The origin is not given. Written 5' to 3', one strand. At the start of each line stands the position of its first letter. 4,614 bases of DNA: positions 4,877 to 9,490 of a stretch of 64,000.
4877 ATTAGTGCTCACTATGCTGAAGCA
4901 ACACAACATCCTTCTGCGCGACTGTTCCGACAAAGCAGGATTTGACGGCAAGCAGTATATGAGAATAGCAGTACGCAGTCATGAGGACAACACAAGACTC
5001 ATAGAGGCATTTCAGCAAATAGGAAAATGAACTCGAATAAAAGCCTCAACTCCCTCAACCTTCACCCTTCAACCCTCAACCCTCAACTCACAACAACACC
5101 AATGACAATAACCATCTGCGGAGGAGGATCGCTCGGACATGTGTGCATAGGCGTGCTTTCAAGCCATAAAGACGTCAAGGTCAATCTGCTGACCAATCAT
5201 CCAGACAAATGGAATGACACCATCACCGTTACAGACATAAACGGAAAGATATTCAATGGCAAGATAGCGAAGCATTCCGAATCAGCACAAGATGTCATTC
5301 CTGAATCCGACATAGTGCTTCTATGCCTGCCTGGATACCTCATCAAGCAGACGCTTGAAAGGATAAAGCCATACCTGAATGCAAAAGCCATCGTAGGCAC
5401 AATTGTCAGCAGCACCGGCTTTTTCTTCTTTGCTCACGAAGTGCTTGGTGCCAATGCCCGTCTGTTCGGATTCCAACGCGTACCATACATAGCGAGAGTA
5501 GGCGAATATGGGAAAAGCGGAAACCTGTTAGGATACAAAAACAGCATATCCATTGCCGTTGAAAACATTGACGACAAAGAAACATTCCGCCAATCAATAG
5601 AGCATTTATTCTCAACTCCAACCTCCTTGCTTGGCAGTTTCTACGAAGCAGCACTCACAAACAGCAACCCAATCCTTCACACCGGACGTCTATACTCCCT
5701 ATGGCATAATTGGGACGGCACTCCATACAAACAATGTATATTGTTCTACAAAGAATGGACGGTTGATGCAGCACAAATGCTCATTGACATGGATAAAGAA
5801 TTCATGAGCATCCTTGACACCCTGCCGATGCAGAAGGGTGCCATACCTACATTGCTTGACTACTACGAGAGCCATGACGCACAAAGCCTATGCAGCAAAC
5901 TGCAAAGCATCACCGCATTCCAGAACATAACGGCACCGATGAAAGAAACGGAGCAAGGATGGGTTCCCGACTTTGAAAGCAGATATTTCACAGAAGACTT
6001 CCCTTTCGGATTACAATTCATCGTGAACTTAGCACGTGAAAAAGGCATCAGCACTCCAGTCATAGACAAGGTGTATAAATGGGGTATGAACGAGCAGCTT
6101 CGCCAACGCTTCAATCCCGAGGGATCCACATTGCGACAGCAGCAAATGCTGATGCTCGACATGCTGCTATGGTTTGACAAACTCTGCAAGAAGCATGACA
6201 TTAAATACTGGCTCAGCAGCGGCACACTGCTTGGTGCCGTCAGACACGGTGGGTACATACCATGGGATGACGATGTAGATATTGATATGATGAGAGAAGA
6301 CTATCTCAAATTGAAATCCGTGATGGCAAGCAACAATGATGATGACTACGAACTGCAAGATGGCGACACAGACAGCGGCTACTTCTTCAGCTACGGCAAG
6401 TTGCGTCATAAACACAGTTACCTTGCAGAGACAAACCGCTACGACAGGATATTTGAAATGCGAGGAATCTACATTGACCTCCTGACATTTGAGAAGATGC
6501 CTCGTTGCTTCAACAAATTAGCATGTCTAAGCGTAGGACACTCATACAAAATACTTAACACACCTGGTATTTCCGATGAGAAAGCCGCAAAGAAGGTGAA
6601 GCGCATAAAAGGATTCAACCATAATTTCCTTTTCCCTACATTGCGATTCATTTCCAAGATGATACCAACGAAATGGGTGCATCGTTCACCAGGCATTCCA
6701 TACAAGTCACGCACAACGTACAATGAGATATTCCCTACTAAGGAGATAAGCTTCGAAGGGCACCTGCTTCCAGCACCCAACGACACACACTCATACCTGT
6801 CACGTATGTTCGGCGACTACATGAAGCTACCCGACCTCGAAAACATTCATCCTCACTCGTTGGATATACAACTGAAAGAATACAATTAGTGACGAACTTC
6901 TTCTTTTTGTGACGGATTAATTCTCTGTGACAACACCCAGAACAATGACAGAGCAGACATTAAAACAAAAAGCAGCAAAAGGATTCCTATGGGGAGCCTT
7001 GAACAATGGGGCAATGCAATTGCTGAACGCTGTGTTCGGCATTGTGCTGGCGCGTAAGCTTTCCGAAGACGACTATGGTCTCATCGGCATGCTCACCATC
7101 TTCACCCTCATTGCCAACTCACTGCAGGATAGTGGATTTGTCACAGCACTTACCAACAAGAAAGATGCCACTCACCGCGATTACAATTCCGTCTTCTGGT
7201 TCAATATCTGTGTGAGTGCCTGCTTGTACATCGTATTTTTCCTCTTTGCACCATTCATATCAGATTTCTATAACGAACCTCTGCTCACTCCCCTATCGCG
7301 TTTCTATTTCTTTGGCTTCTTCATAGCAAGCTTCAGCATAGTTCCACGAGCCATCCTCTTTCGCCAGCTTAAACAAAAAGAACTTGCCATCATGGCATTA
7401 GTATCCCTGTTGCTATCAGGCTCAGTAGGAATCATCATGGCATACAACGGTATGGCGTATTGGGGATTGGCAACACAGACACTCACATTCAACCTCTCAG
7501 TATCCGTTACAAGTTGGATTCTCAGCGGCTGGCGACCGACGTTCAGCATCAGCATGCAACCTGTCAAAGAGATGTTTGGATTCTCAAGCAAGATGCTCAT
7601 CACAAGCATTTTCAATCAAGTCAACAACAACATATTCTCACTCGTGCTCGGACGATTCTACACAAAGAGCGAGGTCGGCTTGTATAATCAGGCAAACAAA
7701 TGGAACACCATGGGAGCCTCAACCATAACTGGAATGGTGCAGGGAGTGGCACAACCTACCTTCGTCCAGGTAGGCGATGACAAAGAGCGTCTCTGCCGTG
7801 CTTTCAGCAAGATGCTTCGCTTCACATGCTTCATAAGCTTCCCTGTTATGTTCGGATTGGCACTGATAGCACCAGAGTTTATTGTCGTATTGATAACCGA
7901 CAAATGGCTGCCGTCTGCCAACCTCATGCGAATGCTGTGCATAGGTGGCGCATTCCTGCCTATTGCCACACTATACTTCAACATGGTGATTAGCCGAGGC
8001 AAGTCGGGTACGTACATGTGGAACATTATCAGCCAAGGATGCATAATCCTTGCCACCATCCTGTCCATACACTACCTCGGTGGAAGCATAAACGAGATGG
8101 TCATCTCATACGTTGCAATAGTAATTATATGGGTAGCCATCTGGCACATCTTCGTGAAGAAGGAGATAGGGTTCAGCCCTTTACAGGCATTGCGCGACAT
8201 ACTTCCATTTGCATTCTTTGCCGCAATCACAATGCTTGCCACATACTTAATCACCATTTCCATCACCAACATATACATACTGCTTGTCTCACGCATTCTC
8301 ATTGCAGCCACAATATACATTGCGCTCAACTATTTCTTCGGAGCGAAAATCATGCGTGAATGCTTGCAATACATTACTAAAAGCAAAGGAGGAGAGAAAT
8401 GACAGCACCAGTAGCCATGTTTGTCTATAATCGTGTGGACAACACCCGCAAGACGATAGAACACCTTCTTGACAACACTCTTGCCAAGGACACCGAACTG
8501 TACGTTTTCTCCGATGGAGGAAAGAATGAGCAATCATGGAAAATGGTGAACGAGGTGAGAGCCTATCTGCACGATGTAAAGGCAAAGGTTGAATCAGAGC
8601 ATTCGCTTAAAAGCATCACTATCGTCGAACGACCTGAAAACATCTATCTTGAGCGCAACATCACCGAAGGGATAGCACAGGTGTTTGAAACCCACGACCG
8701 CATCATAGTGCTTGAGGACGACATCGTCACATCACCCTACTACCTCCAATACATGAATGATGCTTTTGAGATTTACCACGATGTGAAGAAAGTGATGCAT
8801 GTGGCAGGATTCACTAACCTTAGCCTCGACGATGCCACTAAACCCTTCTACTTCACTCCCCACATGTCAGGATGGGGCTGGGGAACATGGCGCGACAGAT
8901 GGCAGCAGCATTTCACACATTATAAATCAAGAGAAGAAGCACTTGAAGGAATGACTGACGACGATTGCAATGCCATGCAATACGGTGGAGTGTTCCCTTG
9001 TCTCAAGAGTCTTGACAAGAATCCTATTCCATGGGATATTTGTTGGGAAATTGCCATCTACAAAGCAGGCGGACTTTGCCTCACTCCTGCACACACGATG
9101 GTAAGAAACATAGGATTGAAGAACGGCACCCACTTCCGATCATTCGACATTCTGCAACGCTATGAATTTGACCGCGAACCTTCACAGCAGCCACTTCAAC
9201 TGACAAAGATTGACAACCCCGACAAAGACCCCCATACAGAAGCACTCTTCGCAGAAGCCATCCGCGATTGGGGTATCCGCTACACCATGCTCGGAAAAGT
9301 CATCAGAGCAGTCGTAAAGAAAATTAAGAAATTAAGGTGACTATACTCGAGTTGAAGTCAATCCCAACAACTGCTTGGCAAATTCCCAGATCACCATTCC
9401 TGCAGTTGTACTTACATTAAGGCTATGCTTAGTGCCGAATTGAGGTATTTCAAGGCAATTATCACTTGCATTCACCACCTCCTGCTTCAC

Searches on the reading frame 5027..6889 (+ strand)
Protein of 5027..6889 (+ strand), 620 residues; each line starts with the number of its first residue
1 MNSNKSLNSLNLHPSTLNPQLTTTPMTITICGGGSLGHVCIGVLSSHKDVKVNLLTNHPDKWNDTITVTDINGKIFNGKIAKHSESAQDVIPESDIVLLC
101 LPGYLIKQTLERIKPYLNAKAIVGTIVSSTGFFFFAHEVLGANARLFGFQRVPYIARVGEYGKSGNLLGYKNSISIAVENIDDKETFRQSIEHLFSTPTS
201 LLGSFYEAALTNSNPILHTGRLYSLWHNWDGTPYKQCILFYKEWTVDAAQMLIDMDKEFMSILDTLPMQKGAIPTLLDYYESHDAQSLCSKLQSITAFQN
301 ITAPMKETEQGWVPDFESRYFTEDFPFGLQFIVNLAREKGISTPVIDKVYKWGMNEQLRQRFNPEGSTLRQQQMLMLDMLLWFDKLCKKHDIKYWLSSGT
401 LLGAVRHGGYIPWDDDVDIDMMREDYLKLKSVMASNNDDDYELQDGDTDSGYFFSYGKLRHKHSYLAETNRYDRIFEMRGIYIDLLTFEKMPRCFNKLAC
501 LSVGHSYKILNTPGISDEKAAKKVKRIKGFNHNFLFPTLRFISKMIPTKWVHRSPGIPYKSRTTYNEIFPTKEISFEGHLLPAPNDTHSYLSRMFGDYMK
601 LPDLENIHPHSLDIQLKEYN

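Call 51: search_protein_families(library=pfam, proteins=[window:5027-6889:+], max_evalue=0.00001)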
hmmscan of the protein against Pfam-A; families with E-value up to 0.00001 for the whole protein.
window:5027-6889:+ (620 aa): 2 families
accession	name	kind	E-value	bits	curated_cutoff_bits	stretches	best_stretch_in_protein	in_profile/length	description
PF04991.19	LicD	-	4e-36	125.6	22.6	1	387-596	1-227/227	LicD family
PF02317.23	Octopine_DH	-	7.2e-32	110.9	30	1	203-353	3-146/150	NAD/NADP octopine/nopaline dehydrogenase, alpha-helical domain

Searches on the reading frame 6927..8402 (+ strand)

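Call 51: search_protein_families(library=pfam, proteins=[window:6927-8402:+], max_evalue=0.00001)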
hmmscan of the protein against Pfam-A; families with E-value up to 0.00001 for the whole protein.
window:6927-8402:+ (491 aa): 2 families
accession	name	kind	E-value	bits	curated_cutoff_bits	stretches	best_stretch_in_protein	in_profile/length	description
PF13440.11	Polysacc_synt_3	-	7.3e-82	275.3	23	1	40-331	1-292/293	Polysaccharide biosynthesis protein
PF01943.22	Polysacc_synt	-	6e-35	121.4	28.2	1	17-281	2-272/274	Polysaccharide biosynthesis protein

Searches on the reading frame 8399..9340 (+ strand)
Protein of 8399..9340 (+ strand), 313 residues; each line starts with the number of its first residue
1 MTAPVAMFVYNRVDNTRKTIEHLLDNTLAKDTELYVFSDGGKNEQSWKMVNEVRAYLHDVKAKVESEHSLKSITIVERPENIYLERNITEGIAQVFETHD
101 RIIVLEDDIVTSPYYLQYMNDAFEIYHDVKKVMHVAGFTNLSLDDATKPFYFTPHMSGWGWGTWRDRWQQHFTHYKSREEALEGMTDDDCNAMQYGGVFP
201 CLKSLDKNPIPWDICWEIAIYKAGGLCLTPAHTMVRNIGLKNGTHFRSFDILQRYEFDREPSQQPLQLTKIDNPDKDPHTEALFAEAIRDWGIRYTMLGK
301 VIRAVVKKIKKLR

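Call 51: search_protein_families(library=pfam, proteins=[window:8399-9340:+], max_evalue=0.00001)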
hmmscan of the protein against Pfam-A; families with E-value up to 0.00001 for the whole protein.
window:8399-9340:+ (313 aa): 1 family
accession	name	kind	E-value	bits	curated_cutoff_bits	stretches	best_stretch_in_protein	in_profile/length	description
PF00535.33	Glycos_transf_2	-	2.7e-06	27.9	23.3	1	5-125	2-105/168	Glycosyl transferase family 2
